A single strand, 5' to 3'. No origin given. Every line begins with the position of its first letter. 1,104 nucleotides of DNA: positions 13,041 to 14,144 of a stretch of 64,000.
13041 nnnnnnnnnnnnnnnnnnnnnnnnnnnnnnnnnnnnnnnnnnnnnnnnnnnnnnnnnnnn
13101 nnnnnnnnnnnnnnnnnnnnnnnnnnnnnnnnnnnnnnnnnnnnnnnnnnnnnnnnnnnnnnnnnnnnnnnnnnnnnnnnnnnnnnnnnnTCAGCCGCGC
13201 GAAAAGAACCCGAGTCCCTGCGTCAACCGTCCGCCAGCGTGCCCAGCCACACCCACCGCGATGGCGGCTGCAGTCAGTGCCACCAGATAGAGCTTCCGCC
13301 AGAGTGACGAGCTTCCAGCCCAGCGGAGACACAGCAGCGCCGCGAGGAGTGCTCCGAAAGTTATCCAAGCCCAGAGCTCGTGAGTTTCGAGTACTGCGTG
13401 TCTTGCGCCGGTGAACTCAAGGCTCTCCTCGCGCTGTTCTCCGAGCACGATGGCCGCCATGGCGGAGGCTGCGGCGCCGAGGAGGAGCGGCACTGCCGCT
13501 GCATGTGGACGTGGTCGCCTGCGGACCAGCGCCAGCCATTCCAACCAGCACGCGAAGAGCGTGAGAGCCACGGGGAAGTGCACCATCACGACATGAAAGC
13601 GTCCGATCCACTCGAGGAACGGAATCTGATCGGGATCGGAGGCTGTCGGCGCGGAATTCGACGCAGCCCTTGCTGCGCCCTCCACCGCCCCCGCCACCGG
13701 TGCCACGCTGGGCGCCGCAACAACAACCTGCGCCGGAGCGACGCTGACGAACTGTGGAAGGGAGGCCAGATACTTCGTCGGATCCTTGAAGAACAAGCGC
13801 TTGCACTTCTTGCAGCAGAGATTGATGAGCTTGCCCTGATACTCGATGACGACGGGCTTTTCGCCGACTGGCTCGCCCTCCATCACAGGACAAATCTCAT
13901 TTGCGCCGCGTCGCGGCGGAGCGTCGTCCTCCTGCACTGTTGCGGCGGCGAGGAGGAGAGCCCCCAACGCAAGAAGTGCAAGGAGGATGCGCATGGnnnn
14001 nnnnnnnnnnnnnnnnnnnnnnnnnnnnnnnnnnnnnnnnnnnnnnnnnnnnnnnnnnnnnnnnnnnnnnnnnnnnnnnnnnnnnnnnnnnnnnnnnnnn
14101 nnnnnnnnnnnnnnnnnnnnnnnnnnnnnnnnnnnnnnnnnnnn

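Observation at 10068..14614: Putative metal-uptake operon: two proteins built from cysteine-rich YHS-like repeats upstream of a TonB-dependent receptor, with a convergent TonB gene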

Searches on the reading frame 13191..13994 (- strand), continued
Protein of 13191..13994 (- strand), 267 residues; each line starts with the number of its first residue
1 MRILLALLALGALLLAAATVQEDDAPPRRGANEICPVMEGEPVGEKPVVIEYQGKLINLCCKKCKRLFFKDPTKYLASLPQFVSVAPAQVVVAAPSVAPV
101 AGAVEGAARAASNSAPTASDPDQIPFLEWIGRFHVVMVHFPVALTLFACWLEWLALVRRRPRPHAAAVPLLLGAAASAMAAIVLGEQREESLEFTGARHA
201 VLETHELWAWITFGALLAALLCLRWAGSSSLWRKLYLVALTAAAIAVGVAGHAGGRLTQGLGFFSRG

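Call 55: find_encoding_contigs(protein=P0010, flank=1000, max_places=4)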
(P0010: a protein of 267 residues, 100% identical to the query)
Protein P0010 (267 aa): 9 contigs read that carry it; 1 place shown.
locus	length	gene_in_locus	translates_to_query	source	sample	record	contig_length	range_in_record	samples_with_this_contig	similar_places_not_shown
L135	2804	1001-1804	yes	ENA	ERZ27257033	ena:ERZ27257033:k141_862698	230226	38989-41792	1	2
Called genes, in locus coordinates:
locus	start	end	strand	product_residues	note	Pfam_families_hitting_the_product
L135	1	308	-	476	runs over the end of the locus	-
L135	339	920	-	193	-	-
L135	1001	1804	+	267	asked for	PF09990:DUF2231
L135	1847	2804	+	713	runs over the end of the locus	PF07715:Plug, PF00593:TonB_dep_Rec_b-barrel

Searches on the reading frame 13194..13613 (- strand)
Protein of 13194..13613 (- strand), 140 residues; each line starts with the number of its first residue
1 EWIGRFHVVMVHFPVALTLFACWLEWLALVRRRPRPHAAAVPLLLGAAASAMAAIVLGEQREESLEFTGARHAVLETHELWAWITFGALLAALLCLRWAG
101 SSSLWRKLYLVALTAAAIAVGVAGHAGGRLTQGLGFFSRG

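Call 73: search_protein_representatives(protein=window:13194-13613:-)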
Query: 140 residues. Proteins with E-value up to 0.001 (for the whole library): 1010; up to 1e-10: 24; up to 1e-30: 1. The best 150 are listed.
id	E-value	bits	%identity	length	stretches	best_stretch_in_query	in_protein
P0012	6.7e-59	214.6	75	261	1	1-140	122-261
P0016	1.9e-26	109.4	52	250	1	1-140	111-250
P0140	2.4e-17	79.8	45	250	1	3-139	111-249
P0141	1.9e-14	70.5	40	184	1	2-137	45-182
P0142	8.2e-14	68.4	35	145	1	3-138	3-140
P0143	4.2e-13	66.1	35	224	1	2-133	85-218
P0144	5.3e-13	65.8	43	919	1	3-133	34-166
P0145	1.1e-12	64.8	40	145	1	3-137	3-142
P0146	2.6e-12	63.5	35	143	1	3-138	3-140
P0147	3.2e-12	63.3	44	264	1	2-139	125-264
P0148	4.0e-12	62.9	40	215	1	5-131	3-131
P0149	6.9e-12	62.2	42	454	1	1-137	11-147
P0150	1.3e-11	61.3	39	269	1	2-135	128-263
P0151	1.4e-11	61.2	38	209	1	2-132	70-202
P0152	2.3e-11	60.5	37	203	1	3-135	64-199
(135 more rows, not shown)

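Call 75: search_protein_families(library=pfam, alignment_id=A5, max_evalue=0.001)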
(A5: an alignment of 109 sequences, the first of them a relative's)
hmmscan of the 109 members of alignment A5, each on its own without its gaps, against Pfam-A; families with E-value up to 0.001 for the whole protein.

A. member 1, P0140 (250 aa): 1 family
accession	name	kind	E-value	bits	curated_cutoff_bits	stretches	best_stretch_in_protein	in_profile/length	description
PF09990.14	DUF2231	-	1.4e-13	51.6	26.4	1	114-242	4-131/139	Predicted membrane protein (DUF2231)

B. families by the number of members that match (of 109 scanned): 24 families
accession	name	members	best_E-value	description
PF09990.14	DUF2231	109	1.7e-27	Predicted membrane protein (DUF2231)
PF07635.16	PSCyt1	34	4.9e-18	Planctomycete cytochrome C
PF04945.19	YHS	29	2.4e-10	YHS domain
PF13442.11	Cytochrome_CBB3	17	3.3e-07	Cytochrome C oxidase, cbb3-type, subunit III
PF07587.16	PSD1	6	4.7e-101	Protein of unknown function (DUF1553)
PF07583.16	PSCyt2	6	3.9e-94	Protein of unknown function (DUF1549)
PF13855.12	LRR_8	3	7.5e-09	Leucine rich repeat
PF12799.13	LRR_4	3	4.1e-07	Leucine Rich repeats (2 copies)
PF13516.12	LRR_6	3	3.3e-06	Leucine Rich repeat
PF00034.26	Cytochrom_C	2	1.7e-07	Cytochrome c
PF24758.1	LRR_At5g56370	2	5.8e-06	FBD-associated F-box protein At5g56370, LRR repeats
PF24273.1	TRASH_HVO_1752_C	2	0.0003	HVO_1752, C-terminal TRASH domain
PF06197.19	DUF998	2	0.00048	Protein of unknown function (DUF998)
PF07631.16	PSD4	1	2.2e-37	Protein of unknown function (DUF1592)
PF07627.16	PSCyt3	1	9.6e-28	Protein of unknown function (DUF1588)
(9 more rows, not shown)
